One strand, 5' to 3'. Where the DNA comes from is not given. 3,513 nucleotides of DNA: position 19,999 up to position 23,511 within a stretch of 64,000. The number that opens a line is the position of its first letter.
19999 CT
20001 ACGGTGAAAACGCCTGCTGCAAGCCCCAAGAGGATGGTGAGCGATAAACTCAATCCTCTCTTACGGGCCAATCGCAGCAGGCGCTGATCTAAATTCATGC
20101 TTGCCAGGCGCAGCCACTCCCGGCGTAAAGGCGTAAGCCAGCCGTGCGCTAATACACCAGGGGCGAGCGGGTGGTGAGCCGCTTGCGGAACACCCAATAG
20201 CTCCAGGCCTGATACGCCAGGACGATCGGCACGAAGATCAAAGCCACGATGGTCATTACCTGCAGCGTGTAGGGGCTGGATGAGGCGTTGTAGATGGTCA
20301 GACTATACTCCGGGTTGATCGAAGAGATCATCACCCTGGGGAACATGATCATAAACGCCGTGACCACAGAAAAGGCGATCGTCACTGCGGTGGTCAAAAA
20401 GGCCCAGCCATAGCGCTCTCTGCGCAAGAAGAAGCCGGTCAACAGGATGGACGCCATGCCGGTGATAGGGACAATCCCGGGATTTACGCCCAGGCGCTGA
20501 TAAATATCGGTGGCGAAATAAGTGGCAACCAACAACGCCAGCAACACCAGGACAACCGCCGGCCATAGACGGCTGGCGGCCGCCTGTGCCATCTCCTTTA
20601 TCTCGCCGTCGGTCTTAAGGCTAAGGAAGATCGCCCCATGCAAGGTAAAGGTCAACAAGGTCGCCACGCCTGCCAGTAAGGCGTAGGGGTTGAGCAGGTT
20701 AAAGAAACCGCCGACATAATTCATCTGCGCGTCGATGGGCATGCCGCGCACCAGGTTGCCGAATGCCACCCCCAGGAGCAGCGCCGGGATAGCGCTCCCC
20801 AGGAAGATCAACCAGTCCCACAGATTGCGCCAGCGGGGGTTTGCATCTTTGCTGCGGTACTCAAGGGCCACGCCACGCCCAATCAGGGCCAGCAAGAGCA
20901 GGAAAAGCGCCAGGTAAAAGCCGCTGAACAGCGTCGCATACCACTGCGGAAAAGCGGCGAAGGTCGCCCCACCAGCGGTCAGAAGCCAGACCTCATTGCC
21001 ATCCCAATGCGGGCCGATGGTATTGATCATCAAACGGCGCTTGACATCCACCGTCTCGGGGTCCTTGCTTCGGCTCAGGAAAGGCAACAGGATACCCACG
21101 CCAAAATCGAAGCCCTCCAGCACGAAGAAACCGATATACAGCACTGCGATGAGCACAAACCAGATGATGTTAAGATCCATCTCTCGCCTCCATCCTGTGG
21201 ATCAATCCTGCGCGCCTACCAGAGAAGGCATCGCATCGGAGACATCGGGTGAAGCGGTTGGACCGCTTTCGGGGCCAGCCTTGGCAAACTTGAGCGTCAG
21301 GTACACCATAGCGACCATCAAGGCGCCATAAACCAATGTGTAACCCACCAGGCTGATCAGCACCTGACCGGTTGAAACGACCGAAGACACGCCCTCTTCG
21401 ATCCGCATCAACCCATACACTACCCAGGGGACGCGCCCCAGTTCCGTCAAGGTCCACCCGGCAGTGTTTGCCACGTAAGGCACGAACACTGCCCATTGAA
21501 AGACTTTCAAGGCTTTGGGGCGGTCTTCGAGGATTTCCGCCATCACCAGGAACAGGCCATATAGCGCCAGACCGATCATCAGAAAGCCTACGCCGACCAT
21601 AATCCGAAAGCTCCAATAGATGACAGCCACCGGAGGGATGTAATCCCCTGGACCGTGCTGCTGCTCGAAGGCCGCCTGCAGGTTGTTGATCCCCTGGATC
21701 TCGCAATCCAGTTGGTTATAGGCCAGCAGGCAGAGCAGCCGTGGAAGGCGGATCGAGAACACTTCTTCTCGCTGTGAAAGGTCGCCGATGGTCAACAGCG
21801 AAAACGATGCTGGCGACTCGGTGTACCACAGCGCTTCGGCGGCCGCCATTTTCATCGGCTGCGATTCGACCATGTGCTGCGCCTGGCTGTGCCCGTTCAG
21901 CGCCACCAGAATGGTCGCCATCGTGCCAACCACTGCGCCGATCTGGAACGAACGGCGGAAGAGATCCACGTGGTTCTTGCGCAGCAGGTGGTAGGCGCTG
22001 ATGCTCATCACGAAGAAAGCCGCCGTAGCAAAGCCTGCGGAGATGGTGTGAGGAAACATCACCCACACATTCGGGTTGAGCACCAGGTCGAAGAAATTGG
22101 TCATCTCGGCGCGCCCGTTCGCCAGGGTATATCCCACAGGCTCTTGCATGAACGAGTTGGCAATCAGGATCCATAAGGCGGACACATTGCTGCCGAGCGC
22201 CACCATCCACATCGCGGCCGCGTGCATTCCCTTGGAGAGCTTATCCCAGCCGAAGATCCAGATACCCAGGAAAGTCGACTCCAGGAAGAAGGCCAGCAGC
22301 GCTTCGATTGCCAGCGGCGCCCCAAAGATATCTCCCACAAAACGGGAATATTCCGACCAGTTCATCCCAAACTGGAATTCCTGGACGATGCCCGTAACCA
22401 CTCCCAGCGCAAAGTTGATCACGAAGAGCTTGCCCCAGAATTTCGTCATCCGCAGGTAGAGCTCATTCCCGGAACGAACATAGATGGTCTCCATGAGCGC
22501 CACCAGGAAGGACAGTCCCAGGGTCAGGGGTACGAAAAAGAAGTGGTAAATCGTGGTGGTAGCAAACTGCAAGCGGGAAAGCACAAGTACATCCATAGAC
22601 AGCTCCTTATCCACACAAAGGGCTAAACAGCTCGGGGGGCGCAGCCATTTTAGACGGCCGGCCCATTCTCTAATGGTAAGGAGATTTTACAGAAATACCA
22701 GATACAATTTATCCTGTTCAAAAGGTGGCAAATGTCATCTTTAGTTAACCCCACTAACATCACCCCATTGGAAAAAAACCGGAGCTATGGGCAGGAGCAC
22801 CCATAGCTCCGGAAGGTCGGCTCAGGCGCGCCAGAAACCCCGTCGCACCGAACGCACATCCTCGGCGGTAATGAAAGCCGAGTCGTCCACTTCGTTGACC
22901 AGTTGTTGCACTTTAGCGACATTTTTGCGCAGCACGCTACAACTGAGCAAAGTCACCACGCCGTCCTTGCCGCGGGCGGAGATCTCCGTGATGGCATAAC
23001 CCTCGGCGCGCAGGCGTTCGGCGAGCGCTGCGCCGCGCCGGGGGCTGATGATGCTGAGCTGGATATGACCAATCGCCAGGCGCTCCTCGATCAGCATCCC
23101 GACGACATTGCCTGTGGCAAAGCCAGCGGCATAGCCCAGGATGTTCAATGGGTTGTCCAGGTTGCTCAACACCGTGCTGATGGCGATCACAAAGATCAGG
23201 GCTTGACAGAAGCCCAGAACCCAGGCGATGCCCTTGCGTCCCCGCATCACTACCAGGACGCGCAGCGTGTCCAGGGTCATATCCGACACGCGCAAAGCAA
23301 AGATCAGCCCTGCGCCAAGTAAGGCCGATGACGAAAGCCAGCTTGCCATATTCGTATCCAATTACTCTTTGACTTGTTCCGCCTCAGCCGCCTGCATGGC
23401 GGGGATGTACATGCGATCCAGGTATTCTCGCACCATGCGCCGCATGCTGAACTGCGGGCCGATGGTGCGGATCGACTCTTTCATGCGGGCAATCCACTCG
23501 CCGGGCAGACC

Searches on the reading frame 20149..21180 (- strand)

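Call 84: search_protein_families(library=pfam, proteins=[window:20149-21180:-], max_evalue=0.00001)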
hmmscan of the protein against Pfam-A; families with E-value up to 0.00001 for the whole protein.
window:20149-21180:- (343 aa): 1 family
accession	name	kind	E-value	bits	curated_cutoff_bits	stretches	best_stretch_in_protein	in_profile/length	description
PF02322.20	Cyt_bd_oxida_II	-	2.7e-114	382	35.6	1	3-331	1-302/302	Cytochrome bd terminal oxidase subunit II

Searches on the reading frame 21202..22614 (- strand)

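Call 84: search_protein_families(library=pfam, proteins=[window:21202-22614:-], max_evalue=0.00001)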
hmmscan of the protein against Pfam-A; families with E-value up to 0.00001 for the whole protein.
window:21202-22614:- (470 aa): 1 family
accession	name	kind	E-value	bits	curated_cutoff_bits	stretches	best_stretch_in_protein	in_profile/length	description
PF01654.22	Cyt_bd_oxida_I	-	1.3e-174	581.1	26.2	1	12-448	1-418/418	Cytochrome bd terminal oxidase subunit I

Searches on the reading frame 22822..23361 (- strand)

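Call 84: search_protein_families(library=pfam, proteins=[window:22822-23361:-], max_evalue=0.00001)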
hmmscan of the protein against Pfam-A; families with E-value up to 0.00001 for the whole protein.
window:22822-23361:- (179 aa): 2 families
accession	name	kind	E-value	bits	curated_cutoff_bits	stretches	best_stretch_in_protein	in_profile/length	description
PF18955.5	DUF5698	-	3e-22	79.2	27.5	1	32-89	1-58/58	Domain of unknown function (DUF5698)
PF10035.14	DUF2179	-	5.6e-08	32.9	22.8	1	124-173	3-54/55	Uncharacterized protein conserved in bacteria (DUF2179)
